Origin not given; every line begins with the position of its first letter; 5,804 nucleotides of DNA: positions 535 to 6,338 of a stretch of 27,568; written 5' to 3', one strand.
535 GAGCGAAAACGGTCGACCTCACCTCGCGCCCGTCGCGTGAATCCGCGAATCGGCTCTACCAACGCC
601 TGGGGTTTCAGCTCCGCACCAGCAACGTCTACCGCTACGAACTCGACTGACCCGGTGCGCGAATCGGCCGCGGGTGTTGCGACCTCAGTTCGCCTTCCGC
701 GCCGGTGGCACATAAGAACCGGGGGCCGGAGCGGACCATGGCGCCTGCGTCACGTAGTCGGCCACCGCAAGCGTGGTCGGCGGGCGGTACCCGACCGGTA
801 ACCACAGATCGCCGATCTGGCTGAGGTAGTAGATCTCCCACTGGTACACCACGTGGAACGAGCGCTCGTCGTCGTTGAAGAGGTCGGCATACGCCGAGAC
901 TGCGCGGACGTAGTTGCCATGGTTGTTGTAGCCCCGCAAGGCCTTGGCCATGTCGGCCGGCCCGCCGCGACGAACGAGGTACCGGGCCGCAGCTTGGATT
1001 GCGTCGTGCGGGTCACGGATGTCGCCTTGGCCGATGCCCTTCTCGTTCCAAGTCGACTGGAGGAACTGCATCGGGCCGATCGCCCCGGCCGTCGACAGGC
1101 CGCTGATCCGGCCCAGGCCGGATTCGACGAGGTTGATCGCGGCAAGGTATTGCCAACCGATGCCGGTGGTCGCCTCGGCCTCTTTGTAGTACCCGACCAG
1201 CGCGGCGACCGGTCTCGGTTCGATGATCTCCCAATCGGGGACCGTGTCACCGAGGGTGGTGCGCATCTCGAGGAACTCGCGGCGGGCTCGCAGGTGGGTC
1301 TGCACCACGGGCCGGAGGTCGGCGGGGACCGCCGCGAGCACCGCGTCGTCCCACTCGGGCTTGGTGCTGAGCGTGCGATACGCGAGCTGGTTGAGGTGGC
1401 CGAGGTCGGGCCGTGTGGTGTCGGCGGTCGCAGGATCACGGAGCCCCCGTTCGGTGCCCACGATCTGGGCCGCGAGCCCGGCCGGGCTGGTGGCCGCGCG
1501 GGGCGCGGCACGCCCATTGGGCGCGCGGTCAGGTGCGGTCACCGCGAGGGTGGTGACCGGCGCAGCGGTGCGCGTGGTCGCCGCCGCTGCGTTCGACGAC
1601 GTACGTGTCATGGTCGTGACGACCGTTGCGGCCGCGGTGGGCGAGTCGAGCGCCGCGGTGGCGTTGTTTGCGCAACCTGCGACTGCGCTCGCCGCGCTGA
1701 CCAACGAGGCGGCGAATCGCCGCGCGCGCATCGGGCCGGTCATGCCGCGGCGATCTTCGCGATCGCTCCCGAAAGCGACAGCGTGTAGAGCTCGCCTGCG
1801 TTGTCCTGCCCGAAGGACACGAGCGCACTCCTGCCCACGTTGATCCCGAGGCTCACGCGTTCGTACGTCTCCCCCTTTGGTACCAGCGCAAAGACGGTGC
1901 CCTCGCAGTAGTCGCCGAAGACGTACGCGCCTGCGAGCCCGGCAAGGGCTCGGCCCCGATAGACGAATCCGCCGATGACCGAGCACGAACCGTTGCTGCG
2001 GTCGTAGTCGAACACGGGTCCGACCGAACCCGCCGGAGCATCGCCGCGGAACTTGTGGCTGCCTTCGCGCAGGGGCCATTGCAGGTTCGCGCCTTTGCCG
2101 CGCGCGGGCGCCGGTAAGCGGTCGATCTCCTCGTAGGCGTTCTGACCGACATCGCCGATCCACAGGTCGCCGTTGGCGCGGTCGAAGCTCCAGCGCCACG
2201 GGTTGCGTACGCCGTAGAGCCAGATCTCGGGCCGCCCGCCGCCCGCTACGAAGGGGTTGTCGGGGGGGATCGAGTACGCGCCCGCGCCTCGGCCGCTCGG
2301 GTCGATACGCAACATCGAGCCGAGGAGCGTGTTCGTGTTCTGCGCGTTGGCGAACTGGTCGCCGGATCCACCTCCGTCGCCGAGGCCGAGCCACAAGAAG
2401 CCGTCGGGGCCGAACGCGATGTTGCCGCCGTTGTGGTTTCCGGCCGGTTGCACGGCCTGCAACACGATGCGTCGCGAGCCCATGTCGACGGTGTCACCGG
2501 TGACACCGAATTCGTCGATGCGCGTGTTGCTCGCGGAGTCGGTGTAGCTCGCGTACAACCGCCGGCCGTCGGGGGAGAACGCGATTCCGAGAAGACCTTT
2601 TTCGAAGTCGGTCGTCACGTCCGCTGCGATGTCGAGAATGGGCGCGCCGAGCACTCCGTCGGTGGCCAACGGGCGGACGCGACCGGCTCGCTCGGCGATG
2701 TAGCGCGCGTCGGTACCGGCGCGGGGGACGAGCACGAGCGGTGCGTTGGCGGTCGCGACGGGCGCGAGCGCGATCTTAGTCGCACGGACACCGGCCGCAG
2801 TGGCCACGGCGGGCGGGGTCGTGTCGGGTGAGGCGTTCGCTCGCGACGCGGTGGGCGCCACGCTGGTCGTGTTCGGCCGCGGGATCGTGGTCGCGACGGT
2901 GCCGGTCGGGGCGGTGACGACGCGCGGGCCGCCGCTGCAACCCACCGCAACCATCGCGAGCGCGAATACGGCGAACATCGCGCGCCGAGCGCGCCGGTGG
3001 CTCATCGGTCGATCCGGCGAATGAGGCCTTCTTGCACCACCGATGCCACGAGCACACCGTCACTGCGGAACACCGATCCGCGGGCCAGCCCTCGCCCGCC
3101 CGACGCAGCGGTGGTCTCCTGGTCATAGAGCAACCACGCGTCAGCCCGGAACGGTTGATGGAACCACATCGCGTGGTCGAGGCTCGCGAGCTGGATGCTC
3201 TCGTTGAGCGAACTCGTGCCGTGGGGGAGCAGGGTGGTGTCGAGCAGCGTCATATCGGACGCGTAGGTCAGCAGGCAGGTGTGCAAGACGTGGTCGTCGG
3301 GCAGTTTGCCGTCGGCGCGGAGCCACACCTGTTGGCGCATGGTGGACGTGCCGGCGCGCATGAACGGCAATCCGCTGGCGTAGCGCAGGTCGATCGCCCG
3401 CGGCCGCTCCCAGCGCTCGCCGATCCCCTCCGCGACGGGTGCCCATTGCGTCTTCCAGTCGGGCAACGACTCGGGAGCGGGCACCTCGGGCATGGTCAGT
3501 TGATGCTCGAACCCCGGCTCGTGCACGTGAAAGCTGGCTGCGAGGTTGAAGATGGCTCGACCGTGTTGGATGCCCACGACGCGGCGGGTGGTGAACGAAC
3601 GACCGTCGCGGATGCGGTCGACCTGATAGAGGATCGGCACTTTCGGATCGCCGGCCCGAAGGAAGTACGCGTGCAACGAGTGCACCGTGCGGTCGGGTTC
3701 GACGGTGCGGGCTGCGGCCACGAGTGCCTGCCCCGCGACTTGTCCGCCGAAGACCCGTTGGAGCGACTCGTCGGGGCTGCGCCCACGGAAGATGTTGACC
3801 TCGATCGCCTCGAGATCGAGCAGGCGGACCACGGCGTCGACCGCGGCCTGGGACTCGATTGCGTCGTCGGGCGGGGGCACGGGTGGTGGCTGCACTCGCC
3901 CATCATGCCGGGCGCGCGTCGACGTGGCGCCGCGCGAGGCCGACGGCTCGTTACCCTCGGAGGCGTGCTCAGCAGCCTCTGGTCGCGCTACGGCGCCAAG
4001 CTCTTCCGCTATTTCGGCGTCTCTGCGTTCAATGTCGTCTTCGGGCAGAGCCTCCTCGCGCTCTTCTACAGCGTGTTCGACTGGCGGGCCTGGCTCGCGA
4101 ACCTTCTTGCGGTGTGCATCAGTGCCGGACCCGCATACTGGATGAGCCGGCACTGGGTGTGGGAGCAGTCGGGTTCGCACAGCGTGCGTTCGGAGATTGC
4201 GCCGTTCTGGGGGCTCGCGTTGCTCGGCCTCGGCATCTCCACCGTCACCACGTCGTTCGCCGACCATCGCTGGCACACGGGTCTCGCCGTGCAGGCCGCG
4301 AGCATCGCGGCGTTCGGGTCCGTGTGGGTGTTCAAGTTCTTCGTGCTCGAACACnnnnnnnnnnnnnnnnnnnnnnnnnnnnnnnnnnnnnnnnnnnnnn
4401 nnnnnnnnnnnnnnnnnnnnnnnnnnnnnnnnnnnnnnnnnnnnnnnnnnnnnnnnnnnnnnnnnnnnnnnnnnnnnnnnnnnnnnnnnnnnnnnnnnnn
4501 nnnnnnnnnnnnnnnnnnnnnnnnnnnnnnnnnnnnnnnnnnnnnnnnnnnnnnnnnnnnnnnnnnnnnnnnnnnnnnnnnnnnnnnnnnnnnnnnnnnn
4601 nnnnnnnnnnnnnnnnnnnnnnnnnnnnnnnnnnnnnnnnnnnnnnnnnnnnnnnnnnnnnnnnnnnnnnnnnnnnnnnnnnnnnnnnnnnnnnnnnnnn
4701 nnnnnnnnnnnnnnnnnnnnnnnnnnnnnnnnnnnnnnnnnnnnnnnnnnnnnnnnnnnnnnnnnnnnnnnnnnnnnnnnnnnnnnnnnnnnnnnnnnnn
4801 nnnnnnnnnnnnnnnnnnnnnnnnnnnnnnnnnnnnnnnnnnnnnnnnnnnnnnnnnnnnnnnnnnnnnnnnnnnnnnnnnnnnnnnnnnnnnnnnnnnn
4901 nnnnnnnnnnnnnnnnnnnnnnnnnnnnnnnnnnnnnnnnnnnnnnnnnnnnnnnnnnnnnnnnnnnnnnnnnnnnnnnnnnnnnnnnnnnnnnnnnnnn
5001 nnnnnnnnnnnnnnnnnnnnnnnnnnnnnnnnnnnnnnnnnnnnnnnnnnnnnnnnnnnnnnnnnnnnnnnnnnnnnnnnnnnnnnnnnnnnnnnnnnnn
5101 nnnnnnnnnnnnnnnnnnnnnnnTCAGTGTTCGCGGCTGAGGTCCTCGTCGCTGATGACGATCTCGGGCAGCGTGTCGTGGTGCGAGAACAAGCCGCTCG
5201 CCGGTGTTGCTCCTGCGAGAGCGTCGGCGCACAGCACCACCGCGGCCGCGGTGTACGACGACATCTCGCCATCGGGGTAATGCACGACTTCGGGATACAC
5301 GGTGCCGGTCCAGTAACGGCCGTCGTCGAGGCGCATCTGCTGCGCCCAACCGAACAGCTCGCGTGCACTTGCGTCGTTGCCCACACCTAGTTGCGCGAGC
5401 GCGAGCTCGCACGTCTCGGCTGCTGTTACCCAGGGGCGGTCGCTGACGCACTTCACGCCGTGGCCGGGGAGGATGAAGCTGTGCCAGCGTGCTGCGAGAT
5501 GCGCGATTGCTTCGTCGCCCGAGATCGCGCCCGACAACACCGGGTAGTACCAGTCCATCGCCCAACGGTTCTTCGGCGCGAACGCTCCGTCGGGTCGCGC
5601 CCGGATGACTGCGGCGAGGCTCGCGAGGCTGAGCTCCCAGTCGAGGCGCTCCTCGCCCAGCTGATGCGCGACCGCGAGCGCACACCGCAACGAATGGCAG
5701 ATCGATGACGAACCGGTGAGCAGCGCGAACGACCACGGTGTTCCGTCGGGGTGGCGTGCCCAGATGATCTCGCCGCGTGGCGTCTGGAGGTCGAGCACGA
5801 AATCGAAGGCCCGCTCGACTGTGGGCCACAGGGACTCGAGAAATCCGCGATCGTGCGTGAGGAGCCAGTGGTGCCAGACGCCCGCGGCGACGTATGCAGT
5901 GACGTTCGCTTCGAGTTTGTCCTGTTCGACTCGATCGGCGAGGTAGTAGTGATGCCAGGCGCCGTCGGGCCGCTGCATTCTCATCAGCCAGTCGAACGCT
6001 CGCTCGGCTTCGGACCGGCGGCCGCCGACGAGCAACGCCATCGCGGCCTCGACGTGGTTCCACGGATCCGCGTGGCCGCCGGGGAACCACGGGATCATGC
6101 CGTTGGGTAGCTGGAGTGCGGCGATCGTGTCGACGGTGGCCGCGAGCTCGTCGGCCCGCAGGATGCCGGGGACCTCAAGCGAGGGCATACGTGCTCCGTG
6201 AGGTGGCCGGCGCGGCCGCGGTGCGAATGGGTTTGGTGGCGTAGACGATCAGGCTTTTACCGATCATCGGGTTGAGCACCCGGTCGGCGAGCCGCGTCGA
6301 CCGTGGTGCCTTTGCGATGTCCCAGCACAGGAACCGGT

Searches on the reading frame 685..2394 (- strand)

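Call 37: search_protein_families(library=pfam, proteins=[window:685-2394:-], max_evalue=0.001)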
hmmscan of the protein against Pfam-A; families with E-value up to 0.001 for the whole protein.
window:685-2394:- (569 aa): 2 families
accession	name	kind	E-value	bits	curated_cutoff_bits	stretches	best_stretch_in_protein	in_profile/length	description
PF01464.25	SLT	-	3.7e-09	36.6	21.3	1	402-501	2-106/117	Transglycosylase SLT domain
PF13406.11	SLT_2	-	9.5e-05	22.2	24.3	0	434-477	151-200/292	Transglycosylase SLT domain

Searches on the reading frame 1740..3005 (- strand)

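Call 37: search_protein_families(library=pfam, proteins=[window:1740-3005:-], max_evalue=0.001)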
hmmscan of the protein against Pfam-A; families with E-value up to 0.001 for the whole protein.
window:1740-3005:- (421 aa): 2 families
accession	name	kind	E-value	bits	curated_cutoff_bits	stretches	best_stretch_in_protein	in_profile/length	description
PF07995.17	GSDH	-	2.5e-32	112.9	25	1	103-383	17-297/332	Glucose / Sorbosone dehydrogenase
PF08450.18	SGL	-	0.00053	20.1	26.3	0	140-212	138-205/246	SMP-30/Gluconolactonase/LRE-like region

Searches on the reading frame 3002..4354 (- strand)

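Call 3: search_protein_families(library=pfam, proteins=[window:3002-4354:-], max_evalue=0.01)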
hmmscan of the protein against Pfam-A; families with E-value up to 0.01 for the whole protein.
window:3002-4354:- (450 aa): 3 families
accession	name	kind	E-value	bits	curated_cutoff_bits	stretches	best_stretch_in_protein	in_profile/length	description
PF02551.21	Acyl_CoA_thio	-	1.1e-46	158.4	21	2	334-444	24-132/132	Acyl-CoA thioesterase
PF20789.3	4HBT_3C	-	2.9e-26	92.8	24.1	1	305-445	15-140/140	Acyl-CoA thioesterase C-terminal domain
PF13622.12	4HBT_3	-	1.3e-20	73.8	24.3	1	200-276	10-83/83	Acyl-CoA thioesterase N-terminal domain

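Call 21: search_protein_families(library=ncbifam, proteins=[window:3002-4354:-], max_evalue=0.001)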
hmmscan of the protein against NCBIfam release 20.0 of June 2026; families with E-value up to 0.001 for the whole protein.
window:3002-4354:- (450 aa): 2 families
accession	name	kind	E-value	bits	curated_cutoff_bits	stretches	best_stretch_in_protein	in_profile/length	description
NF007817.0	PRK10526.1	equivalog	3.8e-92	308.7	481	1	171-447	4-284/286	acyl-CoA thioesterase II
TIGR00189.1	tesB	equivalog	7.4e-89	297.9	292.85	1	179-446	1-282/282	acyl-CoA thioesterase II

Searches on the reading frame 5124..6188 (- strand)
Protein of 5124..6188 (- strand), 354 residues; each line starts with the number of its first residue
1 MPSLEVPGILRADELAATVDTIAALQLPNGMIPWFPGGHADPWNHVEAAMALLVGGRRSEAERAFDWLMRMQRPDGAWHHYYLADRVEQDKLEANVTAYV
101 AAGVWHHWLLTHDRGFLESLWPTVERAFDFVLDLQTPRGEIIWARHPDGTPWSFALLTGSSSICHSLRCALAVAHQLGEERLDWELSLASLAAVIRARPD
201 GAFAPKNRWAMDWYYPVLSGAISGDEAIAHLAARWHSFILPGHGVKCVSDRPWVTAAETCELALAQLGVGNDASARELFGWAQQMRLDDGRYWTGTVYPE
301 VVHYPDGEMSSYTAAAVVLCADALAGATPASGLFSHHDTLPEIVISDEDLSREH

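Call 3: search_protein_families(library=pfam, proteins=[window:5124-6188:-], max_evalue=0.01)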
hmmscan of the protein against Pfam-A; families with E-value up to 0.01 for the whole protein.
window:5124-6188:- (354 aa): 2 families
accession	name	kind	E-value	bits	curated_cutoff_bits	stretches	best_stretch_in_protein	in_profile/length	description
PF13249.12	SQHop_cyclase_N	-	0.00022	20.9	26.2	0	59-101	45-83/291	Squalene-hopene cyclase N-terminal domain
PF22124.2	Glyco_hydro_95_cat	-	0.0039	16.6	27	1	92-137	163-209/408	Glycosyl hydrolase family 95 catalytic domain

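Call 4: search_solved_structures(query=window:5124-6188:-, max_evalue=0.01, show_alignments=1)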
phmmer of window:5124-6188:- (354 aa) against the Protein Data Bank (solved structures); distinct sequences matched with E-value up to 0.01: 4.
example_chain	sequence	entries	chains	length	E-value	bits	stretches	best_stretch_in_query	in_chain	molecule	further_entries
7qsj_A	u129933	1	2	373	1.4e-104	353.4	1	6-338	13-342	Methylmannose polysaccharide hydrolase (MmpH)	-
2sqc_A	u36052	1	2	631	1.2e-06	31.2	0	38-83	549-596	SQUALENE-HOPENE CYCLASE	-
1gsz_A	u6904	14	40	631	1.2e-06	31.2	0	38-83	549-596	SQUALENE--HOPENE CYCLASE | SQUALENE-HOPENE CYCLASE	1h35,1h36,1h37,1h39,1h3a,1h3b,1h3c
3sqc_A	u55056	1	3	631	1.4e-06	30.9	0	38-83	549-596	SQUALENE--HOPENE CYCLASE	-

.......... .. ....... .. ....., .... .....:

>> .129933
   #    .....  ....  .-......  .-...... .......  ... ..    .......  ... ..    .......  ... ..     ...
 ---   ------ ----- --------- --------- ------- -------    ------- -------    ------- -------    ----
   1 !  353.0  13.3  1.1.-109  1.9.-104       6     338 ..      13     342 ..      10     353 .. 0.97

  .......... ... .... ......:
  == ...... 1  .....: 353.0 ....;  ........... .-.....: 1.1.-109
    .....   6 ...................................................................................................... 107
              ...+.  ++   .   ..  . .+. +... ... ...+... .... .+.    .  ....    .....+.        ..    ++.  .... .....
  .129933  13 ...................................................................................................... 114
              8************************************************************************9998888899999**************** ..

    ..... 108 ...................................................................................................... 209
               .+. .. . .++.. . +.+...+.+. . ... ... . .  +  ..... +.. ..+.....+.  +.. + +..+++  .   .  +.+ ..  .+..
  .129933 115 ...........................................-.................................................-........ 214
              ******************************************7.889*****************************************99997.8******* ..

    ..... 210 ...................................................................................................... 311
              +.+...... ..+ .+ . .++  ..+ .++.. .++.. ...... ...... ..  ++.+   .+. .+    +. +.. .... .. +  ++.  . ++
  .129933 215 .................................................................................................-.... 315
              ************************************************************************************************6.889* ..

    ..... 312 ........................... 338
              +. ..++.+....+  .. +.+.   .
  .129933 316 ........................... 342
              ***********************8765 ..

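Call 15: find_related_loci(query=window:5124-6188:-, collection=genome_contigs, flank=8000)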
Query window:5124-6188:- (354 aa) in genome_contigs; peptide patterns used: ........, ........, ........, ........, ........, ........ (x = any residue, [..] = any of these).
600 stretches matched a pattern (row limit reached: there are more); 592 encode a relative of the query (tblastn E <= 1e-3); the best 80 are kept; 80 distinct loci.
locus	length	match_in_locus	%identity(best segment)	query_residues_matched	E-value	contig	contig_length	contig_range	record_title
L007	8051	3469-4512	70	1-349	8e-163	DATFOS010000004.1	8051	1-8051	MAG TPA_asm: Acidimicrobiales bacterium isolate SMAG_U9283 k141_2633253, whole genome shotgun sequence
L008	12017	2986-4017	70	5-349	1e-161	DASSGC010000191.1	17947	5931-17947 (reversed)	MAG TPA_asm: Acidimicrobiales bacterium isolate SMAG_U1022 k141_146167, whole genome shotgun sequence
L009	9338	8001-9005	71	5-340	3e-160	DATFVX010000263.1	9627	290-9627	MAG TPA_asm: Acidimicrobiales bacterium isolate SMAG_U9475 k141_1649752, whole genome shotgun sequence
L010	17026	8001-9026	71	1-343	7e-160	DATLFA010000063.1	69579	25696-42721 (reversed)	MAG TPA_asm: Acidimicrobiales bacterium isolate SMAG_U14390 k141_3006793, whole genome shotgun sequence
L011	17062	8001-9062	67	1-353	3e-159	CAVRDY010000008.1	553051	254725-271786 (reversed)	MAG: uncultured Actinomycetes bacterium isolate MFD09964.bin.2.70 genome assembly, contig: contig_27897, whole genome sh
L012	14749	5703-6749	67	1-348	2e-158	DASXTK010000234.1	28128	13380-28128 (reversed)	MAG TPA_asm: Acidimicrobiales bacterium isolate SMAG_U4690 k141_1501321, whole genome shotgun sequence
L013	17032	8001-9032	70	5-349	1e-158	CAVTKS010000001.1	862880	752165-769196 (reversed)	MAG: uncultured Acidimicrobiales bacterium isolate MFD06742.bin.1.182 genome assembly, contig: contig_16355, whole genom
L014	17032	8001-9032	69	5-348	1e-157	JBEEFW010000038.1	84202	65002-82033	MAG: Acidimicrobiaceae bacterium isolate BP_92 scaffold_374903, whole genome shotgun sequence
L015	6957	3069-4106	69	5-349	3e-157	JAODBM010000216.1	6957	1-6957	MAG: Acidimicrobiales bacterium isolate RYN_48 scaffold_2031040, whole genome shotgun sequence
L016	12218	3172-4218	68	1-349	3e-156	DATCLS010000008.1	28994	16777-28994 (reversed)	MAG TPA_asm: Acidimicrobiales bacterium isolate SMAG_U7128 k141_831741, whole genome shotgun sequence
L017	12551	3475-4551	66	1-353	2e-155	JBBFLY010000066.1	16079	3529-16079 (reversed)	MAG: Acidimicrobiales bacterium isolate Uz-U4-37 NODE_66_length_16079_cov_4.527747, whole genome shotgun sequence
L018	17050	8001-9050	68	5-353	4e-155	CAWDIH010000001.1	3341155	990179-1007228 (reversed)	MAG: uncultured Acidimicrobiia bacterium isolate MFD04850.bin.2.5 genome assembly, contig: contig_11362, whole genome sh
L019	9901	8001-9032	70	5-349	6e-155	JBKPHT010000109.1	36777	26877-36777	MAG: Actinomycetota bacterium isolate HAY_GB_MAG_00003 HAY_GB_000000059918, whole genome shotgun sequence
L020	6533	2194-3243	67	5-353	2e-155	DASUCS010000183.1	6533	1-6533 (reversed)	MAG TPA_asm: Acidimicrobiales bacterium isolate SMAG_U1303 k141_564979, whole genome shotgun sequence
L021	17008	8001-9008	69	4-334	7e-154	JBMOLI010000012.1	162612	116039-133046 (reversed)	MAG: Actinomycetota bacterium isolate Betzabe_MAG020 MAG020_12, whole genome shotgun sequence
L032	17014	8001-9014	70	6-344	2e-151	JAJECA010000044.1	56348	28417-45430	MAG: Acidimicrobiia bacterium isolate jk18x9bins.74 k141_92411, whole genome shotgun sequence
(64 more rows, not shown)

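Call 21: search_protein_families(library=ncbifam, proteins=[window:5124-6188:-], max_evalue=0.001)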
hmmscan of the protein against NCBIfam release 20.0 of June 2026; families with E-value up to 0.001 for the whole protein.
window:5124-6188:- (354 aa): 1 family
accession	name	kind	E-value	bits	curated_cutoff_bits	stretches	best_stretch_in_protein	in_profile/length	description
TIGR01577.1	oligosac_amyl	hypoth_equivalog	1.2e-15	57.2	820.7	1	39-182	292-438/616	oligosaccharide amylase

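Call 67: search_protein_families(library=pfam, proteins=[L032:8915-9433:-, L032:9520-10092:-, L032:10140-11321:-, L032:11370-12056:-, L032:11906-12691:-, L032:12566-13411:+, L032:12818-13729:-], max_evalue=0.001)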
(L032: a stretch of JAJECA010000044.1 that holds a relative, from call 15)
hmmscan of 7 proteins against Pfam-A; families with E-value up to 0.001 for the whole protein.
L032:8915-9433:- (172 aa): 0 families

L032:9520-10092:- (190 aa): 1 family
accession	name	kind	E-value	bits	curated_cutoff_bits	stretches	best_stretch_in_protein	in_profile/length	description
PF00080.25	Sod_Cu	-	1.1e-35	123.4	28.9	1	53-189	2-133/133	Copper/zinc superoxide dismutase (SODC)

L032:10140-11321:- (393 aa): 1 family
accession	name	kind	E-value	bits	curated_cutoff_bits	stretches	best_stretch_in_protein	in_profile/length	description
PF06742.16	DUF1214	-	2.8e-12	47.6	25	1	266-340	25-106/112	Protein of unknown function (DUF1214)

L032:11370-12056:- (228 aa): 1 family
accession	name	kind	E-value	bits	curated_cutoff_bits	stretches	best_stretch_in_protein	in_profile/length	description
PF13578.12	Methyltransf_24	-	1.3e-20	74.7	26.3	1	57-185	1-105/105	Methyltransferase domain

L032:11906-12691:- (261 aa): 0 families

L032:12566-13411:+ (281 aa): 3 families
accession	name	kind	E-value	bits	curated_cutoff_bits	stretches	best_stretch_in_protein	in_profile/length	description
PF02551.21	Acyl_CoA_thio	-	1.1e-37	129.3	21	2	162-273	24-132/132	Acyl-CoA thioesterase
PF20789.3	4HBT_3C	-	4.8e-26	92.1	24.1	1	127-274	1-140/140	Acyl-CoA thioesterase C-terminal domain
PF13622.12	4HBT_3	-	1.6e-22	80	24.3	1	33-108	10-83/83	Acyl-CoA thioesterase N-terminal domain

L032:12818-13729:- (303 aa): 0 families

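Call 71: search_protein_representatives(protein=window:5124-6188:-)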
Query: 354 residues. Proteins with E-value up to 0.001 (for the whole library): 1790; up to 1e-10: 1188; up to 1e-30: 397. The best 150 are listed.
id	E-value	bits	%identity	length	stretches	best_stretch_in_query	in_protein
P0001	2.0e-146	504.4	63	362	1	6-348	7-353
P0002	1.8e-131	455.2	70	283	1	4-284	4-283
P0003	4.5e-122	424.2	58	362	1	2-340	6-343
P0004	1.8e-114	399.2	57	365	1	14-342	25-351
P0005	4.2e-106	371.7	54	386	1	5-341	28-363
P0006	4.0e-103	361.8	52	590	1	8-337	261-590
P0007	2.9e-99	349.2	49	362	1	6-342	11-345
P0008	3.7e-96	338.9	49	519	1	12-343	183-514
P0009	2.5e-91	323.1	49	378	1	12-337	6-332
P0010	8.8e-91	321.2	71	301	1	5-205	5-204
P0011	1.1e-89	317.6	59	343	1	18-265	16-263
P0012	2.1e-89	316.7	48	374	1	4-340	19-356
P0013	2.0e-88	313.5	71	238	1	5-194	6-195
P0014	2.9e-88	313.0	46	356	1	6-338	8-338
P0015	7.2e-85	301.8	48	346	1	10-334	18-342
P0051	9.9e-71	255.3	38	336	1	13-334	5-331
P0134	2.6e-52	194.6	33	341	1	15-334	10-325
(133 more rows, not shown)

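Call 72: find_encoding_contigs(protein=P0134, flank=6000, max_places=3)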
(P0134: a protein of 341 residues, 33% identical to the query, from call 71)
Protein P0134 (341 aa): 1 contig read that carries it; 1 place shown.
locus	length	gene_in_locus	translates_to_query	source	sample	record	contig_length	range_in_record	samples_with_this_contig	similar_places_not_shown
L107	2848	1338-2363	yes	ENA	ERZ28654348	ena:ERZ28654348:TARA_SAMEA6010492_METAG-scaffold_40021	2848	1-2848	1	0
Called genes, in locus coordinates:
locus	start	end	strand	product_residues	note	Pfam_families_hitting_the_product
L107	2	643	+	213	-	?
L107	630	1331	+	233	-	PF01209:Ubie_methyltran, PF07021:MetW (weak), PF13489:Methyltransf_23, PF13847:Methyltransf_31, PF08241:Methyltransf_11, PF08242:Methyltransf_12, PF13649:Methyltransf_25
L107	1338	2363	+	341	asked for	-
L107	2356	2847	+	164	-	?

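Call 73: find_encoding_contigs(protein=P0051, flank=6000, max_places=3)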
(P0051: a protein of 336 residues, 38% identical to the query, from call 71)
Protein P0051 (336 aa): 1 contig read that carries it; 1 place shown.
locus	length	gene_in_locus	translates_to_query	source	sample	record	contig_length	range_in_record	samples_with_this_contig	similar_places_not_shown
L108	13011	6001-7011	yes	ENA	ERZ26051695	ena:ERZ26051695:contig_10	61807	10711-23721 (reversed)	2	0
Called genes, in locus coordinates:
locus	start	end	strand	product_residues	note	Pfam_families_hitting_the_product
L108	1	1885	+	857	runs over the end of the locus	PF00082:Peptidase_S8 (weak)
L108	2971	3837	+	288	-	PF28239:Npun_R2479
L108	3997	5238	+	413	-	PF13439:Glyco_transf_4, PF13579:Glyco_trans_4_4, PF20706:GT4-conflict, PF00534:Glycos_transf_1, PF13692:Glyco_trans_1_4, PF13524:Glyco_trans_1_2 (weak)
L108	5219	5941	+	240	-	PF01209:Ubie_methyltran, PF02353:CMAS (weak), PF03141:Methyltransf_29 (weak), PF13489:Methyltransf_23, PF13847:Methyltransf_31, PF08241:Methyltransf_11, PF08242:Methyltransf_12, PF13649:Methyltransf_25, +3 more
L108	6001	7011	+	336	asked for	-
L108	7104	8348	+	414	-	PF04392:ABC_sub_bind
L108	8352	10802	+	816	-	PF07690:MFS_1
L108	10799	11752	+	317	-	-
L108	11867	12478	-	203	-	PF13578:Methyltransf_24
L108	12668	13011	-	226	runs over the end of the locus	PF03232:COQ7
